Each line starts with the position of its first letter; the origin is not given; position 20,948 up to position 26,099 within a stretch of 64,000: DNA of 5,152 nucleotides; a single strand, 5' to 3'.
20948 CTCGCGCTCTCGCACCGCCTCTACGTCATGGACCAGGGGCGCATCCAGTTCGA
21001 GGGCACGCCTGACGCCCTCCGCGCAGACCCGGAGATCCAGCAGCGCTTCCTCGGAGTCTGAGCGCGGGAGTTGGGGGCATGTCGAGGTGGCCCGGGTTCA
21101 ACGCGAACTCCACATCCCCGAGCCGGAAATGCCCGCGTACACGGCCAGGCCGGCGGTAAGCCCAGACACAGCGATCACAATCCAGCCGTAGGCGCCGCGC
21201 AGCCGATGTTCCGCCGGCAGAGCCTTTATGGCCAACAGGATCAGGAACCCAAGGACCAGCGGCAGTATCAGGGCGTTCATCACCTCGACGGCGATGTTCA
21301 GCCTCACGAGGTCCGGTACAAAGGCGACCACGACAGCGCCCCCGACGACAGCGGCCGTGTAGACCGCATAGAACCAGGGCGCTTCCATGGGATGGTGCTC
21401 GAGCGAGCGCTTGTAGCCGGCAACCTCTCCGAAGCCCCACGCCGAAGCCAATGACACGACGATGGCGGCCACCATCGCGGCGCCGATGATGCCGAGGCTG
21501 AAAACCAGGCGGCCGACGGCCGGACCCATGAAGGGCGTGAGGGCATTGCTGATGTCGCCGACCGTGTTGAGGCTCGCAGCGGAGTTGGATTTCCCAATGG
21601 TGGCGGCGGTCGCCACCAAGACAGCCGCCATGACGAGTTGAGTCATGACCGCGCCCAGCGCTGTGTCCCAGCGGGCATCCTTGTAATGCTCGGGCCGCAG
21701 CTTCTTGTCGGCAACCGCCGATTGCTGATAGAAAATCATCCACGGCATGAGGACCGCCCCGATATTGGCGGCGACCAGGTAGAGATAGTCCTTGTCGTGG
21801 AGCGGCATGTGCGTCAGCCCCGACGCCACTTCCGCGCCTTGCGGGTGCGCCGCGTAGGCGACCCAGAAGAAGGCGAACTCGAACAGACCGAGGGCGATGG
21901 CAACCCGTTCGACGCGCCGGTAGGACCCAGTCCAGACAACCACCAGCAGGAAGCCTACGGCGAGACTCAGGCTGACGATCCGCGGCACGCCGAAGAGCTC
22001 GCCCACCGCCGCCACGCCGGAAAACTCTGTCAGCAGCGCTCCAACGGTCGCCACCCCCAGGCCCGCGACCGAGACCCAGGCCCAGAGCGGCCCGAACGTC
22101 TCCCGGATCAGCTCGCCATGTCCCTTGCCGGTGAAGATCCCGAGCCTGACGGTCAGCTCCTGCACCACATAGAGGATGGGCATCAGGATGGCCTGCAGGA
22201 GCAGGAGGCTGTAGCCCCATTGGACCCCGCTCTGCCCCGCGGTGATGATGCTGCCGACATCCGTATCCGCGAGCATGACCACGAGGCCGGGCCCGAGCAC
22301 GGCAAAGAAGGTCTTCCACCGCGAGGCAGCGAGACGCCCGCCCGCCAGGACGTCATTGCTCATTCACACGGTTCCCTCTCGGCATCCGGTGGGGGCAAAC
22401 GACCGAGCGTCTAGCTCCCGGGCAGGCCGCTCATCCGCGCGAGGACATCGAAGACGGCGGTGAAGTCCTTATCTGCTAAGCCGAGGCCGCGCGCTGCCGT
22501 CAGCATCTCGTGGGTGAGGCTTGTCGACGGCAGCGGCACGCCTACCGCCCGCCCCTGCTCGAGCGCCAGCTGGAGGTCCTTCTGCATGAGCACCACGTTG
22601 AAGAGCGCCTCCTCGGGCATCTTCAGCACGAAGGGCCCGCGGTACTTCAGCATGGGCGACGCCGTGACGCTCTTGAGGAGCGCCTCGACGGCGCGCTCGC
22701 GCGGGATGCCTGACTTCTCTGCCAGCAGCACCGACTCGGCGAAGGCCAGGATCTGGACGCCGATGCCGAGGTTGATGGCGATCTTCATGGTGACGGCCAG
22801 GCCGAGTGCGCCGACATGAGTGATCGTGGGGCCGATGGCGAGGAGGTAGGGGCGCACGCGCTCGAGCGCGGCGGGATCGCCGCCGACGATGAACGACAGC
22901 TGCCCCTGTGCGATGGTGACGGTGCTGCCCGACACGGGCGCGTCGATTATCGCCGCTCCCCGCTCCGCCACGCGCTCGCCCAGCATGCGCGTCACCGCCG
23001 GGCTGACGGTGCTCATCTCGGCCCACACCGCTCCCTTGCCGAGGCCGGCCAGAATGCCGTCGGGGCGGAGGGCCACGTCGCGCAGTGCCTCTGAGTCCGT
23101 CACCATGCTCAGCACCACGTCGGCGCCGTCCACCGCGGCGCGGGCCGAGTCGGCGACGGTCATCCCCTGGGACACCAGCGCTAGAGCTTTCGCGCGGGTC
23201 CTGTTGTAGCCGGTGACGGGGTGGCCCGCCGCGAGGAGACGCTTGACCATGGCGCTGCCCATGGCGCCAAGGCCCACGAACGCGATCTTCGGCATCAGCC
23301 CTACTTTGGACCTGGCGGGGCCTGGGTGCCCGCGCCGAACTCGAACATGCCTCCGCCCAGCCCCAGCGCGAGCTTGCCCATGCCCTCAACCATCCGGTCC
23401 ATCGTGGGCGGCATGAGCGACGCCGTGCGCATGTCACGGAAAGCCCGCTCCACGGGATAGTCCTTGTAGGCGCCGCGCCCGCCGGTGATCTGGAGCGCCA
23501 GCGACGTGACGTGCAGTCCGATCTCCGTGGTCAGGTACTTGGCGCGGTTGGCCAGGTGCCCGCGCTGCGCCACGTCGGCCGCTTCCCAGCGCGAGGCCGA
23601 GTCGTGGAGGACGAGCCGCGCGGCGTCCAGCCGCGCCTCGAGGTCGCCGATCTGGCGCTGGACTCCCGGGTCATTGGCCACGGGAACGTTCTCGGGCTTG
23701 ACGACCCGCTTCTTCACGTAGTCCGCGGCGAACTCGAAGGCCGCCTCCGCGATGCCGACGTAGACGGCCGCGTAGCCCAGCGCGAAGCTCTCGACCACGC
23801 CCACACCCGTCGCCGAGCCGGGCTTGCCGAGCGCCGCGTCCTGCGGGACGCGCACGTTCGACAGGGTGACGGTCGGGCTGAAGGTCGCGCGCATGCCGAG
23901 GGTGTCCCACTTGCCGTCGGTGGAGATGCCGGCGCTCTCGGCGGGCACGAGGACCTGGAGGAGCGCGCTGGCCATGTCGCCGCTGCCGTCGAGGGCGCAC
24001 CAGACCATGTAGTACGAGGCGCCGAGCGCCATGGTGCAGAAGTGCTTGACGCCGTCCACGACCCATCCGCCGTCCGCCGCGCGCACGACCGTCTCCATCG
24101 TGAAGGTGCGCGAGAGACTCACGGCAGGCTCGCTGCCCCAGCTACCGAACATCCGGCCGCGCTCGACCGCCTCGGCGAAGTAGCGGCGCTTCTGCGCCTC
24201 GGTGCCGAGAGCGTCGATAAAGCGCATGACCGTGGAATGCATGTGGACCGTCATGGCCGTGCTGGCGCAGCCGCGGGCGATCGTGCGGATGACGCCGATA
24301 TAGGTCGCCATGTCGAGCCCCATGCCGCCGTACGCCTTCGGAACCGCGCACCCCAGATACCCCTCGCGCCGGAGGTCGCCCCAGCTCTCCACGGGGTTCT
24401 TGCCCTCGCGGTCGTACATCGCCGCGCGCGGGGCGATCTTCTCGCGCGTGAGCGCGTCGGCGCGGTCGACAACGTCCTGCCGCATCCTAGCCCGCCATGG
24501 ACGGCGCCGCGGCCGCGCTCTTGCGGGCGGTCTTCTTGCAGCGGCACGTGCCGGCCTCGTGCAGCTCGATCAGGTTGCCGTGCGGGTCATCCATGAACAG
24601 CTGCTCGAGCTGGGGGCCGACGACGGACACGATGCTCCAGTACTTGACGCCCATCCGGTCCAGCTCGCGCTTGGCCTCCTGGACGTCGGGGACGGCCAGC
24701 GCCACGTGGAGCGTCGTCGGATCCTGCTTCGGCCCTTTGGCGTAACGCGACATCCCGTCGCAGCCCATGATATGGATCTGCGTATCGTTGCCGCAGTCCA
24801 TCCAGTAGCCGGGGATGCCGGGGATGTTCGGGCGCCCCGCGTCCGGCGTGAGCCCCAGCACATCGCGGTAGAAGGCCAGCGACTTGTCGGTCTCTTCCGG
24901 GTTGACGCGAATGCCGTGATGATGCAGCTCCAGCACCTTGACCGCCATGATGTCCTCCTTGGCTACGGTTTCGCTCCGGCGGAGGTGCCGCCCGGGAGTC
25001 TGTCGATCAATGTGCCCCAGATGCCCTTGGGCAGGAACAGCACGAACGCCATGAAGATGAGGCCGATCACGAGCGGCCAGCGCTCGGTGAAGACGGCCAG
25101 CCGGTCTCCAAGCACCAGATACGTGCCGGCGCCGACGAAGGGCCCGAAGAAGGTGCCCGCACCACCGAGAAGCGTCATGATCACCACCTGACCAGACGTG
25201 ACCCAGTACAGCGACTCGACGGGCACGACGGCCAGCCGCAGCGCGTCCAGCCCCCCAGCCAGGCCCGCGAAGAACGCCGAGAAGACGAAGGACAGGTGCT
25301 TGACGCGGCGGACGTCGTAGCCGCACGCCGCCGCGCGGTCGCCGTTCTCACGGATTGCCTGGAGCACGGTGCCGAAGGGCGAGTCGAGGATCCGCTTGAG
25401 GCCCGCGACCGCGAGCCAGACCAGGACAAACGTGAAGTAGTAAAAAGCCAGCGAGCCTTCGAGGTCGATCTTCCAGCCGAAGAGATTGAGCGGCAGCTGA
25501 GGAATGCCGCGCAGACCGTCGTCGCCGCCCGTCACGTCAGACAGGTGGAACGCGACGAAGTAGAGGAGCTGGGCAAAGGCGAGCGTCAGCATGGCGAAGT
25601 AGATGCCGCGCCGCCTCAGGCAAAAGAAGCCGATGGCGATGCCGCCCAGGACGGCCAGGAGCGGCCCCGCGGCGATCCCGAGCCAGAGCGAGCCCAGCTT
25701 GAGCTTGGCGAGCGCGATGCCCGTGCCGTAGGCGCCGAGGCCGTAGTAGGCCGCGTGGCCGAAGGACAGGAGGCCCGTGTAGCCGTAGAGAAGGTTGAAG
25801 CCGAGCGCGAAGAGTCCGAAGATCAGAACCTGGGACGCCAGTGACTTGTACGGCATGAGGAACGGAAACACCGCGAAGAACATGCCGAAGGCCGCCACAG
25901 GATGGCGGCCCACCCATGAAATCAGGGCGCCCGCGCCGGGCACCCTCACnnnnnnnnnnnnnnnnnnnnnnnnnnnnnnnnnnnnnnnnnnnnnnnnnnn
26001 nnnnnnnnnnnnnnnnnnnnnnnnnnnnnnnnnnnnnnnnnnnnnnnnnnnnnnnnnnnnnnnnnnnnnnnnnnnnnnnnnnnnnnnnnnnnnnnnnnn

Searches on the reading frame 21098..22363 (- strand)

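Call 38: search_protein_families(library=pfam, proteins=[window:21098-22363:-], max_evalue=0.00001)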
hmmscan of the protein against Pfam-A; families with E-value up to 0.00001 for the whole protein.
window:21098-22363:- (421 aa): 1 family
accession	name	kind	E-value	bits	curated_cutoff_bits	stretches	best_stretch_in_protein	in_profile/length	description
PF01566.24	Nramp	-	5.2e-69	233.4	29.8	1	40-379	2-345/357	Natural resistance-associated macrophage protein-like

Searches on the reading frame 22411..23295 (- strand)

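Call 38: search_protein_families(library=pfam, proteins=[window:22411-23295:-], max_evalue=0.00001)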
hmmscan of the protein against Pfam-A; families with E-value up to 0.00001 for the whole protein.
window:22411-23295:- (294 aa): 3 families
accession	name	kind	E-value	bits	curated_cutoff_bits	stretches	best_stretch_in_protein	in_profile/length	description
PF03446.21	NAD_binding_2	-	3.1e-46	157.8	21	1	3-162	1-161/161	NAD binding domain of 6-phosphogluconate dehydrogenase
PF14833.11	NAD_binding_11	-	1.2e-22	80.9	30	1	167-284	3-121/122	NAD-binding of NADP-dependent 3-hydroxyisobutyrate dehydrogenase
PF03807.23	F420_oxidored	-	2.8e-09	37.9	21.6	1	3-64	1-66/94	NADP oxidoreductase coenzyme F420-dependent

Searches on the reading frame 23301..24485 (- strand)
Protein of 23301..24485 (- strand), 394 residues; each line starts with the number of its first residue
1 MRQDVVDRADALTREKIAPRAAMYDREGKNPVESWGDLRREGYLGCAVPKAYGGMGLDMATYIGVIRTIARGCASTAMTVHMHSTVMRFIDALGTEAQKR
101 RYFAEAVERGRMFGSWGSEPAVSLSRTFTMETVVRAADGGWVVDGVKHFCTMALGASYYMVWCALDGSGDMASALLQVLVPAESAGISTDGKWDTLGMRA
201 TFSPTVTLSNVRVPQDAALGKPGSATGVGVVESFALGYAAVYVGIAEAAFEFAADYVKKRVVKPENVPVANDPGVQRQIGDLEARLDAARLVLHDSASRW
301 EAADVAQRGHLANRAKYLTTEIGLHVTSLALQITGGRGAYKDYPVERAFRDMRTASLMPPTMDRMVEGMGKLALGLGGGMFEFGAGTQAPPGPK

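Call 38: search_protein_families(library=pfam, proteins=[window:23301-24485:-], max_evalue=0.00001)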
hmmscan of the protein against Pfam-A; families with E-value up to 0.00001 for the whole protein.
window:23301-24485:- (394 aa): 4 families
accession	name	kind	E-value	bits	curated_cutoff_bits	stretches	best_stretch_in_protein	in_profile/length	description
PF02771.21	Acyl-CoA_dh_N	-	3.8e-24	85.7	22.9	1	4-106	6-109/113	Acyl-CoA dehydrogenase, N-terminal domain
PF08028.16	Acyl-CoA_dh_2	-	1.5e-23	84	22.7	1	237-355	2-126/134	Acyl-CoA dehydrogenase, C-terminal domain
PF00441.29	Acyl-CoA_dh_1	-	2.3e-20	73.7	22.4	1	237-357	17-133/150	Acyl-CoA dehydrogenase, C-terminal domain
PF02770.24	Acyl-CoA_dh_M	-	3.4e-11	43.6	33.3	1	118-211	5-97/97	Acyl-CoA dehydrogenase, middle domain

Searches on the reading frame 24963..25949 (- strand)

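Call 38: search_protein_families(library=pfam, proteins=[window:24963-25949:-], max_evalue=0.00001)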
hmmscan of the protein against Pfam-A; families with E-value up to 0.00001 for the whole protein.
window:24963-25949:- (328 aa): 1 family
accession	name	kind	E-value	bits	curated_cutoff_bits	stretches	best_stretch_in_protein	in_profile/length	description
PF02653.21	BPD_transp_2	-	4.7e-38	131.3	26.8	1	37-301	5-267/269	Branched-chain amino acid transport system / permease component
